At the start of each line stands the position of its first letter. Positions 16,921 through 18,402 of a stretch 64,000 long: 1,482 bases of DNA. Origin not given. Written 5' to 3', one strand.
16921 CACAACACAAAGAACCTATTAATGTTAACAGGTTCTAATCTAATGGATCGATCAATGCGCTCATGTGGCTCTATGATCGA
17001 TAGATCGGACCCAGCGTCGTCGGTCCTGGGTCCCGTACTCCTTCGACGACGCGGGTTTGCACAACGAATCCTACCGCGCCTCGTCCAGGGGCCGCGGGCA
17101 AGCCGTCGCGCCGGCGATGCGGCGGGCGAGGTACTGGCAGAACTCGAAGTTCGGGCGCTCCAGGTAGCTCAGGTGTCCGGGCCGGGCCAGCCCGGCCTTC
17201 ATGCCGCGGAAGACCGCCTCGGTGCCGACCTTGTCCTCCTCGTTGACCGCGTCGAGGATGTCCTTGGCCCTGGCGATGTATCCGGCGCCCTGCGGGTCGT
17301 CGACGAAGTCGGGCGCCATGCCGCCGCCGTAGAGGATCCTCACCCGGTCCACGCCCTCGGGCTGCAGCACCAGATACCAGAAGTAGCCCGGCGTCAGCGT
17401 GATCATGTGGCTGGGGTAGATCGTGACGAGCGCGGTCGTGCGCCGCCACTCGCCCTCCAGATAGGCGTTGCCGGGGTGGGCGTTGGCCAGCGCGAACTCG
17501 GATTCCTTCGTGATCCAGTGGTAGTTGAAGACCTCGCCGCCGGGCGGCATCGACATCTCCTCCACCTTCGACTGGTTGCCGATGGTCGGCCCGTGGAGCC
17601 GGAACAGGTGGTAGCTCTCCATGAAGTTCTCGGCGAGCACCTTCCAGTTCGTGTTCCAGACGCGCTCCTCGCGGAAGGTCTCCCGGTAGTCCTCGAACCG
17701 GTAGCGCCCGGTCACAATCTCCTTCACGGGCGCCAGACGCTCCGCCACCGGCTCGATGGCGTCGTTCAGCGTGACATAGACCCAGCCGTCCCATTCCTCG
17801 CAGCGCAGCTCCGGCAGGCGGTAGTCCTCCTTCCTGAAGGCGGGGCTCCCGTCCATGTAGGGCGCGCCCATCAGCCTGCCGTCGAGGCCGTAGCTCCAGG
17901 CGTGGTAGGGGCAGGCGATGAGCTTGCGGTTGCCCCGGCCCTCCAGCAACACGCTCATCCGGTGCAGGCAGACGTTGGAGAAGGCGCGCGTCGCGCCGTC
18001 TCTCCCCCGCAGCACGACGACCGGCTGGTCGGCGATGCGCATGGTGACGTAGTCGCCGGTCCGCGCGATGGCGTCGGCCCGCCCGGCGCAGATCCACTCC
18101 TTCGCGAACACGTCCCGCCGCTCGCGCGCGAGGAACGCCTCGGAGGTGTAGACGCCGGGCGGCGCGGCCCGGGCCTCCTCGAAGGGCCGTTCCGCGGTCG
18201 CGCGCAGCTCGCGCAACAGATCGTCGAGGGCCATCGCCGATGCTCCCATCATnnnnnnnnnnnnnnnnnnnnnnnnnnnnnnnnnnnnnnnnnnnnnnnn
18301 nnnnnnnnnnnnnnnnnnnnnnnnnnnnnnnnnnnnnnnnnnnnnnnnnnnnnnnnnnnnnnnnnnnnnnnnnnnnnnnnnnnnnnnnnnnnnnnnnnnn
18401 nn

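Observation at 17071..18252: Lone GbcA-type Rieske oxygenase alpha subunit without adjacent reductase, heading the EctC-EctC operon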

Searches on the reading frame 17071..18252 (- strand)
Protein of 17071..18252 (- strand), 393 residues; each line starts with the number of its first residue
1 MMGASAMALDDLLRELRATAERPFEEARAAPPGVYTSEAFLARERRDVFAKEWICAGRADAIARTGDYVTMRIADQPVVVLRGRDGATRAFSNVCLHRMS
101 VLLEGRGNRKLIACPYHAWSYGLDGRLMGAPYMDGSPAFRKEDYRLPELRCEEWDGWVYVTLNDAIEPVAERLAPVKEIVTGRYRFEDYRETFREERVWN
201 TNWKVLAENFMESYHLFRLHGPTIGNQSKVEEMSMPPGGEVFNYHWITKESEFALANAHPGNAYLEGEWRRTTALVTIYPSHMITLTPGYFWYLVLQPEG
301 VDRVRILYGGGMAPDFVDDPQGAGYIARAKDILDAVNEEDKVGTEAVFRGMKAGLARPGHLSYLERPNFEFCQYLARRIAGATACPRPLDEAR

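Call 10: search_protein_families(library=pfam, proteins=[window:17071-18252:-], max_evalue=0.001)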
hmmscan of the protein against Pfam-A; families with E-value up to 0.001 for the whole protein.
window:17071-18252:- (393 aa): 2 families
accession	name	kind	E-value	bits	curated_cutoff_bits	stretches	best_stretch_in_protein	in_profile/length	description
PF00848.25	Ring_hydroxyl_A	-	4.3e-19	69.7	24.9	1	186-380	1-207/208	Ring hydroxylating alpha subunit (catalytic domain)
PF00355.32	Rieske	-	5.9e-19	68.2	20.3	1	52-137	1-85/88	Rieske [2Fe-2S] domain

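Call 11: search_protein_families(library=ncbifam, proteins=[window:17071-18252:-], max_evalue=0.001)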
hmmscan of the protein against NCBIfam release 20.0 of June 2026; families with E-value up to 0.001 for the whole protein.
window:17071-18252:- (393 aa): 8 families
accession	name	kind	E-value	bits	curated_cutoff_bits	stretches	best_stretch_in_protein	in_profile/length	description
NF058607.1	GlBtMonoOxGbcA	equivalog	1.5e-35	122.5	670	1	26-220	29-222/420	glycine betaine monooxygenase oxygenase subunit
NF041684.1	ant_diox_AndAc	equivalog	6.9e-24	84.2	750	1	23-220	16-222/418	anthranilate 1,2-dioxygenase large subunit AndAc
TIGR03228.1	anthran_1_2_A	equivalog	8.9e-22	77.4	671.9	1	35-221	21-214/438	anthranilate 1,2-dioxygenase large subunit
NF042946.1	3PPDioc_HcaE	equivalog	1.8e-21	76.7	830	1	32-220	18-214/450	3-phenylpropionate/cinnamic acid dioxygenase subunit alpha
TIGR03229.1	benzo_1_2_benA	equivalog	2.6e-21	76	780.95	1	34-221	20-216/433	benzoate 1,2-dioxygenase large subunit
NF052579.1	BetMthstMoxSdmAMthl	equivalog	1.1e-06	27.9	600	1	64-135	28-99/351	4beta-methylsterol monooxygenase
NF041174.1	SDX_Thmprot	equivalog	5.2e-05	23.4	170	1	59-160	8-107/109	sulredoxin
TIGR02378.1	nirD_assim_sml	equivalog_domain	0.00022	21.3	74.65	1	53-161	2-104/105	nitrite reductase small subunit NirD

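Call 13: search_solved_structures(query=window:17071-18252:-, max_evalue=0.001, show_alignments=2)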
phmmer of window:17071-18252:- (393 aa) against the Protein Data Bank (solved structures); distinct sequences matched with E-value up to 0.001: 49.
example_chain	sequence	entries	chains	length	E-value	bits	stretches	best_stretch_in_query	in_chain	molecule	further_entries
6y9c_A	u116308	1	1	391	9.9e-36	126.7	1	29-220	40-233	Carnitine monooxygenase oxygenase subunit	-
6y8j_A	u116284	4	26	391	1e-35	126.6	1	29-220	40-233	Carnitine monooxygenase oxygenase subunit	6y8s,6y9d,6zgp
3n0q_A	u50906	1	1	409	2.8e-29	105.4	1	31-220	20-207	Putative aromatic-ring hydroxylating dioxygenase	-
3vca_A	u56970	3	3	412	1.3e-28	103.2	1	34-220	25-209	Ring-hydroxylating dioxygenase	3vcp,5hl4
4qup_A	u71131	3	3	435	1.5e-28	103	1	34-220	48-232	Monoxygenase; demethylase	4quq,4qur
9jp5_A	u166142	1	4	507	4.8e-26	94.8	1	30-221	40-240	Phthalate 3,4-dioxygenase alpha subunit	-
1uli_A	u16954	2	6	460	2.4e-24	89.2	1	25-230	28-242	biphenyl dioxygenase large subunit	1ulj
3en1_A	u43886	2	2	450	5.3e-23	84.8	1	25-231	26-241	Benzene 1,2-dioxygenase subunit alpha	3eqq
5xbp_A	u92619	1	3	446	4.8e-22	81.6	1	40-222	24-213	3NT oxygenase alpha subunit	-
2bmo_A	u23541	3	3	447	7.4e-22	81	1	40-224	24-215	OXYGENASE-ALPHA NBDO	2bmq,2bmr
4hjl_A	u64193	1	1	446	9.5e-22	80.6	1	36-226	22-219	Naphthalene 1,2-dioxygenase subunit alpha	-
1eg9_A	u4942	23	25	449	9.7e-22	80.6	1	36-226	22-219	PROTEIN (NAPHTHALENE 1,2-DIOXYGENASE ALPHA SUBUNIT) | NAPHTHALENE 1,2-DIOXYGENASE | NAPHTHALENE 1,2-DIOXYGENASE ALPHA SUBUNIT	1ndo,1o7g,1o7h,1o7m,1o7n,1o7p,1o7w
2hmj_A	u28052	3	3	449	9.7e-22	80.6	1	36-226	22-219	Naphthalene 1,2-dioxygenase alpha subunit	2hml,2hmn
7c8z_A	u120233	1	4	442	1.2e-20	77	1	23-220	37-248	Salicylate 5-hydroxylase, large oxygenase component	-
8k0a_A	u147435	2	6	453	1.9e-20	76.3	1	31-223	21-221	3-phenylpropionate/cinnamic acid dioxygenase subunit alpha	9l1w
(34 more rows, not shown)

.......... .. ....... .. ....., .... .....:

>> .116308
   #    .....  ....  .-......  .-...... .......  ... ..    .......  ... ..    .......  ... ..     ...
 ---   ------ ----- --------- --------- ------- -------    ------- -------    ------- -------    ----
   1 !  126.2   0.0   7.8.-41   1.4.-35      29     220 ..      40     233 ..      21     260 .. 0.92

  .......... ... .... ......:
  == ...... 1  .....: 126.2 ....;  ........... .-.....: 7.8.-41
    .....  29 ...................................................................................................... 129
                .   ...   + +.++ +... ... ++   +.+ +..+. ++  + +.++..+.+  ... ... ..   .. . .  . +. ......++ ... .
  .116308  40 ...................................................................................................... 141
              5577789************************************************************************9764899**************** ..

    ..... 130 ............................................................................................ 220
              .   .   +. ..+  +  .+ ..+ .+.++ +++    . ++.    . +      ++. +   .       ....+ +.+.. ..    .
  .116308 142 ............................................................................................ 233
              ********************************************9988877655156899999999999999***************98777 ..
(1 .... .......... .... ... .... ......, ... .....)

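Call 14: find_homologous_proteins(query=window:17071-18252:-)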
Query window:17071-18252:- (393 aa): 3877 proteins with E <= 0.001 among 8000 candidates; the best 120 are listed.
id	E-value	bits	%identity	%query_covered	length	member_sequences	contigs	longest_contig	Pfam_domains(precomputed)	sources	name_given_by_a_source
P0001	1.4e-267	905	100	98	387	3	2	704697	PF00355.33,PF00848.26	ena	-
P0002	2.1e-230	783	88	97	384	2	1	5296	PF00355.33,PF00848.26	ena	-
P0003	7.7e-229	778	87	97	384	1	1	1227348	PF00355.33,PF00848.26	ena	-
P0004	5.2e-228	775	87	97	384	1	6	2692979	PF00355.33,PF00848.26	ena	-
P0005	1.1e-227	774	83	98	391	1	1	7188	PF00355.33,PF00848.26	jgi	-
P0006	4.8e-218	742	81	98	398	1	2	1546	PF00355.33,PF00848.26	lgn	-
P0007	8.0e-216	735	80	98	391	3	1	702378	PF00355.33,PF00848.26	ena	-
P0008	7.9e-210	715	75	99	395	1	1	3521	PF00355.33,PF00848.26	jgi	jgi:choline monooxygenase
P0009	9.7e-204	695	74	99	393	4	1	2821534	PF00355.33,PF00848.26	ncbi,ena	-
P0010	1.6e-203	694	74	98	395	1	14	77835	PF00355.33,PF00848.26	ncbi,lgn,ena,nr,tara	ncbi:MAG: (2Fe-2S)-binding protein [Rhodospirillaceae bacterium]|nr:(2Fe-2S)-binding protein [Rhodos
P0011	2.8e-202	690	74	97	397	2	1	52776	PF00355.33,PF00848.26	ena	-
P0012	5.2e-202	689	73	98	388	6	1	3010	PF00355.33,PF00848.26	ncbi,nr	ncbi:MAG: Rieske 2Fe-2S domain-containing protein, partial [Rhodospirillaceae bacterium]|nr:Rieske 2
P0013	5.9e-201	686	74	97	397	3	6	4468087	PF00355.33,PF00848.26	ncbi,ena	-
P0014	1.7e-200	684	72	99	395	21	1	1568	PF00355.33,PF00848.26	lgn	-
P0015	5.9e-200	682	74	97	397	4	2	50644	PF00355.33,PF00848.26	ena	-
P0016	2.5e-199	680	82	91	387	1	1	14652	PF00355.33,PF00848.26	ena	-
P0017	1.5e-197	674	73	98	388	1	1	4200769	PF00355.33,PF00848.26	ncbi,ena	-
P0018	5.0e-196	669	73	96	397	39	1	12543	PF00355.33,PF00848.26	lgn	-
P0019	9.3e-195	665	74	96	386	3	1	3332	PF00355.33,PF00848.26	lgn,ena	-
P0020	9.4e-195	665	71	97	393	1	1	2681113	PF00355.33,PF00848.26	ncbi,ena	-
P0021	1.6e-194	665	74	95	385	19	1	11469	PF00355.33,PF00848.26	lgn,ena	-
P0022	2.1e-191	654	71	97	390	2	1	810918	PF00355.33,PF00848.26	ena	-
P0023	1.5e-177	609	69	95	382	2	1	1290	PF00355.33,PF00848.26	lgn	-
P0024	2.0e-175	602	69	95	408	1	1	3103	PF00355.33,PF00848.26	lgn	-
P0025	1.3e-174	599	68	95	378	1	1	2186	PF00355.33,PF00848.26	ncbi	-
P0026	3.3e-173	594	67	96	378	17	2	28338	PF00355.33,PF00848.26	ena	-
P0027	2.0e-167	575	64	96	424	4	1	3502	PF00355.33,PF00848.26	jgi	jgi:phenylpropionate dioxygenase-like ring-hydroxylating dioxygenase large terminal subunit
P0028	2.6e-167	575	65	97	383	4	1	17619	PF00355.33,PF00848.26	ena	-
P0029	1.6e-166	572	65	95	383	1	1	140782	PF00355.33,PF00848.26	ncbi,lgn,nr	ncbi:Rieske (2Fe-2S) domain protein [Burkholderia sp. H160]|nr:Rieske (2Fe-2S) domain protein [Burkh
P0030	4.8e-166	571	64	95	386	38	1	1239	PF00355.33,PF00848.26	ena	-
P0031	1.5e-165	569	64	97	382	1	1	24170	PF00355.33,PF00848.26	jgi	jgi:phenylpropionate dioxygenase-like ring-hydroxylating dioxygenase large terminal subunit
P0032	2.2e-165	569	64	95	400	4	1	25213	PF00355.33,PF00848.26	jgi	jgi:phenylpropionate dioxygenase-like ring-hydroxylating dioxygenase large terminal subunit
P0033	6.1e-165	567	63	97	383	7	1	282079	PF00355.33,PF00848.26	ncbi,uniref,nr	ncbi:SRPBCC family protein [Paraburkholderia monticola]|uniref:SRPBCC family protein n=1 Tax=Parabur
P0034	6.6e-165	567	62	97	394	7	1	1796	PF00355.33,PF00848.26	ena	-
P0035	7.2e-165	567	64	93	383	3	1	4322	PF00355.33,PF00848.26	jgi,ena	jgi:phenylpropionate dioxygenase-like ring-hydroxylating dioxygenase large terminal subunit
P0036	7.4e-165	567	64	94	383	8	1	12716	PF00355.33,PF00848.26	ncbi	ncbi:MAG: Rieske 2Fe-2S domain-containing protein [Pseudomonadota bacterium]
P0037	2.7e-164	565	64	95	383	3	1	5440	PF00355.33,PF00848.26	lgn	-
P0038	2.8e-164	565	64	96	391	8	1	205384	PF00355.33,PF00848.26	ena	-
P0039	5.6e-164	564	63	94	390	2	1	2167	PF00355.33,PF00848.26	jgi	jgi:phenylpropionate dioxygenase-like ring-hydroxylating dioxygenase large terminal subunit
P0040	7.6e-164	563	63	96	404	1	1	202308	PF00355.33,PF00848.26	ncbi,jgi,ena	ncbi:MAG: SRPBCC family protein [Alphaproteobacteria bacterium]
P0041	7.6e-164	563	62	95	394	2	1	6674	PF00355.33,PF00848.26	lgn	-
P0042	8.7e-164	563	64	94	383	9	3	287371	PF00355.33,PF00848.26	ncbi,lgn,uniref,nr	ncbi:aromatic ring-hydroxylating oxygenase subunit alpha [Paraburkholderia heleia]|uniref:aromatic r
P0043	9.8e-164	563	63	94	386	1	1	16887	PF00355.33,PF00848.26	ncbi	-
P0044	1.1e-163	563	65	95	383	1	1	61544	PF00355.33,PF00848.26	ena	-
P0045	1.2e-163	563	62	96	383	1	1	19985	PF00355.33,PF00848.26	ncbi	-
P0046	1.3e-163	563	63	97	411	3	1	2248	PF00355.33,PF00848.26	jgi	jgi:choline monooxygenase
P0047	1.7e-163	562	63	96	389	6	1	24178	PF00355.33,PF00848.26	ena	-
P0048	3.2e-163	561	62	97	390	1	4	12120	PF00355.33,PF00848.26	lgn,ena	-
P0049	5.6e-163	561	62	94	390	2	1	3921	PF00355.33,PF00848.26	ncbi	ncbi:MAG: aromatic ring-hydroxylating oxygenase subunit alpha [Pseudomonadales bacterium]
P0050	7.3e-163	560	64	95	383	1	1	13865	PF00355.33,PF00848.26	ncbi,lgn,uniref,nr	ncbi:SRPBCC family protein [Burkholderia sp. Ac-20379]|uniref:SRPBCC family protein n=1 Tax=Burkhold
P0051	9.6e-163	560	64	95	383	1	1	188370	PF00355.33,PF00848.26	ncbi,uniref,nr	ncbi:Rieske 2Fe-2S domain-containing protein [Paraburkholderia sp. MMS20-SJTN17]|uniref:Rieske 2Fe-2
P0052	1.1e-162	560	63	94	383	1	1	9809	PF00355.33,PF00848.26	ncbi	-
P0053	1.4e-162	559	61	96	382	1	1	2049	PF00355.33,PF00848.26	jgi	-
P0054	1.5e-162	559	63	95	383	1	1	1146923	PF00355.33,PF00848.26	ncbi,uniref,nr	ncbi:SRPBCC family protein [Paraburkholderia sp. HP33-1]|uniref:SRPBCC family protein n=1 Tax=Parabu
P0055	1.7e-162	559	64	94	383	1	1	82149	PF00355.33,PF00848.26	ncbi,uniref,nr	ncbi:Rieske 2Fe-2S domain-containing protein [Paraburkholderia sp. MMS20-SJTR3]|uniref:Rieske 2Fe-2S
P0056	2.4e-162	559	61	96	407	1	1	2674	PF00355.33,PF00848.26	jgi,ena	-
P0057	4.5e-162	558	62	94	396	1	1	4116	PF00355.33,PF00848.26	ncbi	-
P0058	6.1e-162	557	63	95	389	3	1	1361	PF00355.33,PF00848.26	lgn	-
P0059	6.2e-162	557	63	94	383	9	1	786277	PF00355.33,PF00848.26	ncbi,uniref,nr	ncbi:(2Fe-2S)-binding protein [Trinickia symbiotica]|uniref:(2Fe-2S)-binding protein n=1 Tax=Trinick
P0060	6.4e-162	557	63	94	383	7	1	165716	PF00355.33,PF00848.26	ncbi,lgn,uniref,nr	ncbi:SRPBCC family protein [Paraburkholderia sp. UYCP14C]|uniref:SRPBCC family protein n=1 Tax=Parab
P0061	1.0e-161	556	63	94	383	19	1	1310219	PF00355.33,PF00848.26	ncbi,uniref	ncbi:SRPBCC family protein [Paraburkholderia sp. MM5477-R1]|uniref:SRPBCC family protein n=1 Tax=Par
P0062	1.1e-161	556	61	95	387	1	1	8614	PF00355.33,PF00848.26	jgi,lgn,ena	-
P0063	1.3e-161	556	63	95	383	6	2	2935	PF00355.33,PF00848.26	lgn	-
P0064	3.4e-161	555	63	95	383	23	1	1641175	PF00355.33,PF00848.26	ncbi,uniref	ncbi:SRPBCC family protein [Paraburkholderia youngii]|uniref:SRPBCC family protein n=1 Tax=Paraburkh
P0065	5.5e-161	554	63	94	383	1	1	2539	PF00355.33,PF00848.26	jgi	-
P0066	6.5e-161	554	63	94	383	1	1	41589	PF00355.33,PF00848.26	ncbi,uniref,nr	ncbi:(2Fe-2S)-binding protein [Burkholderia sp. SRS-W-2-2016]|uniref:SRPBCC family protein n=1 Tax=B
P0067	7.8e-161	554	61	96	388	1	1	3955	PF00355.33,PF00848.26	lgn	-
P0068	9.3e-161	553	63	95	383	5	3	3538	PF00355.33,PF00848.26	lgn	-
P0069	1.2e-160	553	63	96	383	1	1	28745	PF00355.33,PF00848.26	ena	-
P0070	1.7e-160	552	62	95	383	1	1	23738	PF00355.33,PF00848.26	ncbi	-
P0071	2.7e-160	552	61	95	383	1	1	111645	PF00355.33,PF00848.26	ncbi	-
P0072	3.1e-160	552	63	94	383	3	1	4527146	PF00355.33,PF00848.26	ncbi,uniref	ncbi:choline monooxygenase [Paraburkholderia youngii]|uniref:SRPBCC family protein n=1 Tax=Paraburkh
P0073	3.8e-160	551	63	94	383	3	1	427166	PF00355.33,PF00848.26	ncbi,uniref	ncbi:SRPBCC family protein [Paraburkholderia diazotrophica]|uniref:SRPBCC family protein n=1 Tax=Par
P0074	4.9e-160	551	61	95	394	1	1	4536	PF00355.33,PF00848.26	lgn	-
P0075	5.2e-160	551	64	91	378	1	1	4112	PF00355.33,PF00848.26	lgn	-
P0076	5.6e-160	551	62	95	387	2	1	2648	PF00355.33,PF00848.26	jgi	-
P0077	9.9e-160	550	61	97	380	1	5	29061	PF00355.33,PF00848.26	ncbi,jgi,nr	ncbi:MAG TPA: SRPBCC family protein [Paraburkholderia sp.]|jgi:choline monooxygenase|nr:SRPBCC famil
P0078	1.3e-159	550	60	95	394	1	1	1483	PF00355.33,PF00848.26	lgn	-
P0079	1.4e-159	549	61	95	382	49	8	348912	PF00355.33,PF00848.26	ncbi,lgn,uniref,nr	ncbi:Rieske 2Fe-2S domain-containing protein [Burkholderia gladioli]|uniref:aromatic ring-hydroxylat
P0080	1.7e-159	549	60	96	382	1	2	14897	PF00355.33,PF00848.26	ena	-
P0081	1.7e-159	549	62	96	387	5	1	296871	PF00355.33,PF00848.26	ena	-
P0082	1.8e-159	549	60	96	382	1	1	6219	PF00355.33,PF00848.26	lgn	-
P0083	2.1e-159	549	63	95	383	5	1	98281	PF00355.33,PF00848.26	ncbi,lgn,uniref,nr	ncbi:SRPBCC family protein [Paraburkholderia diazotrophica]|uniref:Phenylpropionate dioxygenase, lar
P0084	2.2e-159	549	60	95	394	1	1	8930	PF00355.33,PF00848.26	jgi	-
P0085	3.7e-159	548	61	94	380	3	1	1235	PF00355.33,PF00848.26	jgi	jgi:phenylpropionate dioxygenase-like ring-hydroxylating dioxygenase large terminal subunit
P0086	4.0e-159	548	60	97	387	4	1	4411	PF00355.33,PF00848.26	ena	-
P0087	4.3e-159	548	62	94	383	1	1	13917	PF00355.33,PF00848.26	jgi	jgi:phenylpropionate dioxygenase-like ring-hydroxylating dioxygenase large terminal subunit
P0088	5.0e-159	548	61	95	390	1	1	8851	PF00355.33,PF00848.26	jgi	jgi:phenylpropionate dioxygenase-like ring-hydroxylating dioxygenase large terminal subunit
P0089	5.9e-159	547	63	94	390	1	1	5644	PF00355.33,PF00848.26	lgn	-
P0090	7.0e-159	547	61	95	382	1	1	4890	PF00355.33,PF00848.26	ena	-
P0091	7.3e-159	547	60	96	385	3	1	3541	PF00355.33,PF00848.26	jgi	-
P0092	7.8e-159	547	62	94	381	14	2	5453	PF00355.33,PF00848.26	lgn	-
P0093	9.8e-159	547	61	95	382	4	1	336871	PF00355.33,PF00848.26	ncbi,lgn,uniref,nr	ncbi:aromatic ring-hydroxylating oxygenase subunit alpha [Burkholderia gladioli]|uniref:aromatic rin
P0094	1.2e-158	546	63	95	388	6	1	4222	PF00355.33,PF00848.26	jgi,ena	-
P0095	1.3e-158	546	63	93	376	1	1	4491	PF00355.33,PF00848.26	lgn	-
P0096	1.7e-158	546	62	96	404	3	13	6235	PF00355.33,PF00848.26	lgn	-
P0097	1.9e-158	546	62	94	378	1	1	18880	PF00355.33,PF00848.26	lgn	-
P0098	2.1e-158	546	61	94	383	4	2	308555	PF00355.33,PF00848.26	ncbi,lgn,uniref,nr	ncbi:aromatic ring-hydroxylating oxygenase subunit alpha [Paraburkholderia rhizosphaerae]|uniref:Phe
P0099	2.4e-158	545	62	93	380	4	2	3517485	PF00355.33,PF00848.26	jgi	jgi:phenylpropionate dioxygenase-like ring-hydroxylating dioxygenase large terminal subunit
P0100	2.5e-158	545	62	94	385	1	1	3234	PF00355.33,PF00848.26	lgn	-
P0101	2.6e-158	545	61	96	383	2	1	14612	PF00355.33,PF00848.26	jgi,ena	-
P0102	2.8e-158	545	61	97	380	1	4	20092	PF00355.33,PF00848.26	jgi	jgi:choline monooxygenase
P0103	3.1e-158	545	61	95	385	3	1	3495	PF00355.33,PF00848.26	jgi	jgi:choline monooxygenase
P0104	3.6e-158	545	61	95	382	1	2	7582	PF00355.33,PF00848.26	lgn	-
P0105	4.1e-158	545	62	94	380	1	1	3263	PF00355.33,PF00848.26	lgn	-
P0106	4.3e-158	545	62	97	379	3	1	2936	PF00355.33,PF00848.26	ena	-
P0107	4.4e-158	544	60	96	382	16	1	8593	PF00355.33,PF00848.26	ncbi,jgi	ncbi:MAG TPA: SRPBCC family protein [Paraburkholderia sp.]|jgi:phenylpropionate dioxygenase-like rin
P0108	5.1e-158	544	59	97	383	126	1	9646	PF00355.33,PF00848.26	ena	-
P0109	8.4e-158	544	61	97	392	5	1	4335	PF00355.33,PF00848.26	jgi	-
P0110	8.5e-158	544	61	95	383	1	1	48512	PF00355.33,PF00848.26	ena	-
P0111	8.6e-158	544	62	96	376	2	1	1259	PF00355.33,PF00848.26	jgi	jgi:choline monooxygenase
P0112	9.0e-158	543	61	95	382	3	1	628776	PF00355.33,PF00848.26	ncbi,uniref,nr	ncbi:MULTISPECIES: SRPBCC family protein [Pandoraea]|uniref:aromatic ring-hydroxylating oxygenase su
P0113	9.8e-158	543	60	96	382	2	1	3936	PF00355.33,PF00848.26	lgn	-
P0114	1.2e-157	543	63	95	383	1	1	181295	PF00355.33,PF00848.26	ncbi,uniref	ncbi:SRPBCC family protein [Paraburkholderia phymatum]|uniref:SRPBCC family protein n=1 Tax=Paraburk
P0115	1.2e-157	543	63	95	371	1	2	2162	PF00355.33,PF00848.26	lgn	-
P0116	1.5e-157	543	60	94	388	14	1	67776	PF00355.33,PF00848.26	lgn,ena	-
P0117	1.9e-157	542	59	97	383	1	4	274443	PF00355.33,PF00848.26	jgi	jgi:choline monooxygenase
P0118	2.3e-157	542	63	94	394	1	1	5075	PF00355.33,PF00848.26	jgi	jgi:choline monooxygenase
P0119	2.7e-157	542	61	92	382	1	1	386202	PF00355.33,PF00848.26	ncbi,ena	-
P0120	2.8e-157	542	59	96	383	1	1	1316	PF00355.33,PF00848.26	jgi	jgi:choline monooxygenase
